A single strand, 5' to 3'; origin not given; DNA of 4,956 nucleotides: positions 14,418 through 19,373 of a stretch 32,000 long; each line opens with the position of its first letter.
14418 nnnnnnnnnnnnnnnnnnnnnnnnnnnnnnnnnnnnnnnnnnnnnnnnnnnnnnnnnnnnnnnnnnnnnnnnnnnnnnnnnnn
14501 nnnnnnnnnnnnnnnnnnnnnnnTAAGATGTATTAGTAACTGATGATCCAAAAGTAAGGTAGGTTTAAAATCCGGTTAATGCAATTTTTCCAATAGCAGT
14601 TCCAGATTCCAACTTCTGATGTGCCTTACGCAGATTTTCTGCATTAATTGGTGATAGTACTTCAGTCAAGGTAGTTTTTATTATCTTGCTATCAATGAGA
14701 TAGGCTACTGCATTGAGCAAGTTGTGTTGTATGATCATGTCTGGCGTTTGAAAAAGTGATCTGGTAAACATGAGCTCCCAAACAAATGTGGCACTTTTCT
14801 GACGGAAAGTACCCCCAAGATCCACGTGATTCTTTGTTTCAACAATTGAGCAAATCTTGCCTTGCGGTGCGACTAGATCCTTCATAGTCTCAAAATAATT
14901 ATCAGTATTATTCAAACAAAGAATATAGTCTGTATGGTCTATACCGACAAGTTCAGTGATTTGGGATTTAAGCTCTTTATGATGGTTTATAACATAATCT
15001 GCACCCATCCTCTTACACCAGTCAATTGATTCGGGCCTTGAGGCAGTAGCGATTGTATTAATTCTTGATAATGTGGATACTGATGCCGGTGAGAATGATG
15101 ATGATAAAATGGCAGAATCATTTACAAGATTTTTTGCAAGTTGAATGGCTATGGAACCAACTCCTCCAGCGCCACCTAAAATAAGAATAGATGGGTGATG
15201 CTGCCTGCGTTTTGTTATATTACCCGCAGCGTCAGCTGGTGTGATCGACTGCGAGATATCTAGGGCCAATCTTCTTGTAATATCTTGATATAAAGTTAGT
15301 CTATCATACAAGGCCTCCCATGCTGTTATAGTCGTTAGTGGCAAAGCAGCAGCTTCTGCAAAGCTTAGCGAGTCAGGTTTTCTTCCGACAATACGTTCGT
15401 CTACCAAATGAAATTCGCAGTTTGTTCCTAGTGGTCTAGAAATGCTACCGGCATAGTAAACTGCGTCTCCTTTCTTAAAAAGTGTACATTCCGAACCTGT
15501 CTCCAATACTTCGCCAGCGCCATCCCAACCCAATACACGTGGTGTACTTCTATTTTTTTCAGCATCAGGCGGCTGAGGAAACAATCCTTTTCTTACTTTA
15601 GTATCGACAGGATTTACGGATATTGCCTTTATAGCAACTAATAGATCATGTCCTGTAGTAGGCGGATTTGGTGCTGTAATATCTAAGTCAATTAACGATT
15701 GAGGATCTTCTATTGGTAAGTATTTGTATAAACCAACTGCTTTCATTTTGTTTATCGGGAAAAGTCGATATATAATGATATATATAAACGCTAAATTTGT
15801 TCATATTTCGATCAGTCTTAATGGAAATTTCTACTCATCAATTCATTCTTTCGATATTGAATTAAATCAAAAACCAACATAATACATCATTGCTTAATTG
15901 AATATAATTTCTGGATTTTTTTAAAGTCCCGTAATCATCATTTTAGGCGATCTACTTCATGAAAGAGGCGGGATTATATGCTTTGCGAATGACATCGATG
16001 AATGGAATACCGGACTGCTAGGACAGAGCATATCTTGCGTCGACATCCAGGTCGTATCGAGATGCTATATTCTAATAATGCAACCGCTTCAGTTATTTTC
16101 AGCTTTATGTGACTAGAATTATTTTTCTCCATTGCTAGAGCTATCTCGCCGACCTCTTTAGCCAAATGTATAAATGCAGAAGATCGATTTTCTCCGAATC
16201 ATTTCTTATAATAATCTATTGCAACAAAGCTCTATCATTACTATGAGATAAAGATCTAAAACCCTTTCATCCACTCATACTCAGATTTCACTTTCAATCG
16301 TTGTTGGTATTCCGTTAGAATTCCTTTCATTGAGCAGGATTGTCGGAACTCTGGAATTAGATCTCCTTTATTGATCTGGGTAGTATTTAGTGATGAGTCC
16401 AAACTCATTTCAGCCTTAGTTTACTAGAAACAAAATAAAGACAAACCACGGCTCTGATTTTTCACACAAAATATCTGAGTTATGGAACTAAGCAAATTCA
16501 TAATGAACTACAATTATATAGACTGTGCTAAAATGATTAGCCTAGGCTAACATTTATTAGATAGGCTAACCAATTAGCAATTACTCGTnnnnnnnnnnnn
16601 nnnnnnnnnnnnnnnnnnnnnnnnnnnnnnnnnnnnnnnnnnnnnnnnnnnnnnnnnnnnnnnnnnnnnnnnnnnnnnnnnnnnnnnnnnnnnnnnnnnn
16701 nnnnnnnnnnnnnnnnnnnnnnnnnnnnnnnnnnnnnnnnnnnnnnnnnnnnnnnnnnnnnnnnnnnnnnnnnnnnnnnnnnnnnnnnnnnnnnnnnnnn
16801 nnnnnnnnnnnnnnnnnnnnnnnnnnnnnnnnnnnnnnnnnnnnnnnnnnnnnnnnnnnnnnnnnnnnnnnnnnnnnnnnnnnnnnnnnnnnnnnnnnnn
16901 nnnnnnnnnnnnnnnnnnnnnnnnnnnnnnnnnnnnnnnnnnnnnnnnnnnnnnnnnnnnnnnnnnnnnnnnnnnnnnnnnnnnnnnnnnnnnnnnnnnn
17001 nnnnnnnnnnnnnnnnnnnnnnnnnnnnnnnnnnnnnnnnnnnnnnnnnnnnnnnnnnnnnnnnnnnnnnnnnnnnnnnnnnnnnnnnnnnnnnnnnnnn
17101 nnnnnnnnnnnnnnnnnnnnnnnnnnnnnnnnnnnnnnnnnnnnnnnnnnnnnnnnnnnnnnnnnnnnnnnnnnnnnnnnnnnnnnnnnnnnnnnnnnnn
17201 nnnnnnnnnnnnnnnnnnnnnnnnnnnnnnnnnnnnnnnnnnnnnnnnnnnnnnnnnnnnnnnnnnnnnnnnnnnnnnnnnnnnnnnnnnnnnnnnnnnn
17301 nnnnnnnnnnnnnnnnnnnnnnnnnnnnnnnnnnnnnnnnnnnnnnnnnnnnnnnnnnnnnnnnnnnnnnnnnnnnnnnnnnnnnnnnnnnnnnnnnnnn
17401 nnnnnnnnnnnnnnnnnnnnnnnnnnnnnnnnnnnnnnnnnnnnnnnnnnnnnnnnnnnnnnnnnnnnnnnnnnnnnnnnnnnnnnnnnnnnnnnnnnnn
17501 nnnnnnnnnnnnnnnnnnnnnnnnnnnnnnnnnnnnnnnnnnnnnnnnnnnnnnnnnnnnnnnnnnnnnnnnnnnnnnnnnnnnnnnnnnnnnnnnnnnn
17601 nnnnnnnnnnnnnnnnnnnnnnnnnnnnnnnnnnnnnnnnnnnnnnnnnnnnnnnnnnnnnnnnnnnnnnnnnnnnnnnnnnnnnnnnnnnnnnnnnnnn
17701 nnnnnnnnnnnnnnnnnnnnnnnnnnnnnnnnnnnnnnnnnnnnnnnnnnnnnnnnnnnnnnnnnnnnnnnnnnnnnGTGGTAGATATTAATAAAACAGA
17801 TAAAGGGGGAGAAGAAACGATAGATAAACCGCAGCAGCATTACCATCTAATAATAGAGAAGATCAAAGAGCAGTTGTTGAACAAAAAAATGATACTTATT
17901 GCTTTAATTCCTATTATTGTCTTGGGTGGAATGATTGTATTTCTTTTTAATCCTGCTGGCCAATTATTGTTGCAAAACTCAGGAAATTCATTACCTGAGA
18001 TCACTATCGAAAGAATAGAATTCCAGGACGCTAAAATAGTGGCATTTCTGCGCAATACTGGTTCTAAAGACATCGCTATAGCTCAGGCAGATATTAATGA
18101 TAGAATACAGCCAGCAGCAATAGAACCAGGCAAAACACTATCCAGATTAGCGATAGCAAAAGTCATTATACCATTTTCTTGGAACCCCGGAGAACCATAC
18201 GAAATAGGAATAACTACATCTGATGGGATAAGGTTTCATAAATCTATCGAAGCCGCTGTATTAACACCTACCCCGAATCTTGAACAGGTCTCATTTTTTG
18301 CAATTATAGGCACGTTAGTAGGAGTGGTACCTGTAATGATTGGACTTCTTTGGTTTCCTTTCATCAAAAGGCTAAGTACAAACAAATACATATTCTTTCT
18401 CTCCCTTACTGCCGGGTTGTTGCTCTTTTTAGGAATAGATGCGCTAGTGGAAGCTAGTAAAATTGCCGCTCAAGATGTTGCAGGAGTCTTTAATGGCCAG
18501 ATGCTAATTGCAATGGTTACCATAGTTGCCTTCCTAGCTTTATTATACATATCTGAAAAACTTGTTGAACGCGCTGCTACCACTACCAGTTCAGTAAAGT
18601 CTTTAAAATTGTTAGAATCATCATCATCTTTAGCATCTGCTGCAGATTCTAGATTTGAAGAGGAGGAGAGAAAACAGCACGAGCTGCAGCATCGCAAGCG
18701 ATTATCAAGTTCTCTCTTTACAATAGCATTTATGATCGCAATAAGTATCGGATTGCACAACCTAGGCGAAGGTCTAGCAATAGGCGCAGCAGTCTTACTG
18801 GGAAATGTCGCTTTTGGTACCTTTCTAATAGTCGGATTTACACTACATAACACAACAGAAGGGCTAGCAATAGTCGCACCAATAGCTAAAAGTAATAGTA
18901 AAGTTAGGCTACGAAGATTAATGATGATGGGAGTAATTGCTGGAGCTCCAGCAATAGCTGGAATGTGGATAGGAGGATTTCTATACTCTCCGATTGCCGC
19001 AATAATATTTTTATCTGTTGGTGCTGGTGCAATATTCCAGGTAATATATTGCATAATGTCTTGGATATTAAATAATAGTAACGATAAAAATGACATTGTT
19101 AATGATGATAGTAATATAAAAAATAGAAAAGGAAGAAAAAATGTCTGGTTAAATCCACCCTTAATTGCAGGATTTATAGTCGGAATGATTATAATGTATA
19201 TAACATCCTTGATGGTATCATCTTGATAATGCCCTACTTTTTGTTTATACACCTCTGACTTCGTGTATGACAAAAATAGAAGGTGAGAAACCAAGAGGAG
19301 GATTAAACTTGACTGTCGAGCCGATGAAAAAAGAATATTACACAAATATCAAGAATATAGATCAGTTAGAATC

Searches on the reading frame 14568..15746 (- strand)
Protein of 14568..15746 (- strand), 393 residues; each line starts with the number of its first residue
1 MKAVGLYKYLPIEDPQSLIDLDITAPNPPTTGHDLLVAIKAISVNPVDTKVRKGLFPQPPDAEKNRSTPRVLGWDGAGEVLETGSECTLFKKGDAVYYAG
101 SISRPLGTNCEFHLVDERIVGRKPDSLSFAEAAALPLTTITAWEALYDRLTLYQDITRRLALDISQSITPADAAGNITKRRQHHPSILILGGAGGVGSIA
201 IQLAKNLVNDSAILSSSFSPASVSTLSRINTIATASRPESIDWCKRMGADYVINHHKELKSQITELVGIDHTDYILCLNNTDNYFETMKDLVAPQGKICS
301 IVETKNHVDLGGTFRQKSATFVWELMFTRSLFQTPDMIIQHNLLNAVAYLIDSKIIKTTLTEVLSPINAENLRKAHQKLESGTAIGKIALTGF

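Call 7: search_protein_families(library=pfam, proteins=[window:14568-15746:-], max_evalue=0.01)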
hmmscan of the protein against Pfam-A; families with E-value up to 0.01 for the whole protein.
window:14568-15746:- (393 aa): 3 families
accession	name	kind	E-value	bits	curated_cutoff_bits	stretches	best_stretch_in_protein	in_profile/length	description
PF13602.12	ADH_zinc_N_2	-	1.4e-14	55.6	27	1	247-390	1-134/134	Zinc-binding dehydrogenase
PF08240.17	ADH_N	-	2.3e-12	47.5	23.5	1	33-111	3-70/104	Alcohol dehydrogenase GroES-like domain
PF00107.32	ADH_zinc_N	-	5.3e-10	39.8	31.8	1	230-301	16-88/129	Zinc-binding dehydrogenase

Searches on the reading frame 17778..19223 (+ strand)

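Call 7: search_protein_families(library=pfam, proteins=[window:17778-19223:+], max_evalue=0.01)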
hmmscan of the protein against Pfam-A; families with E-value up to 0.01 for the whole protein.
window:17778-19223:+ (482 aa): 1 family
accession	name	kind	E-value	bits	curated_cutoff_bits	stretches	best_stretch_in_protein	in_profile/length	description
PF02535.28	Zip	-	1.7e-12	47.6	35.1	1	173-418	5-281/323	ZIP Zinc transporter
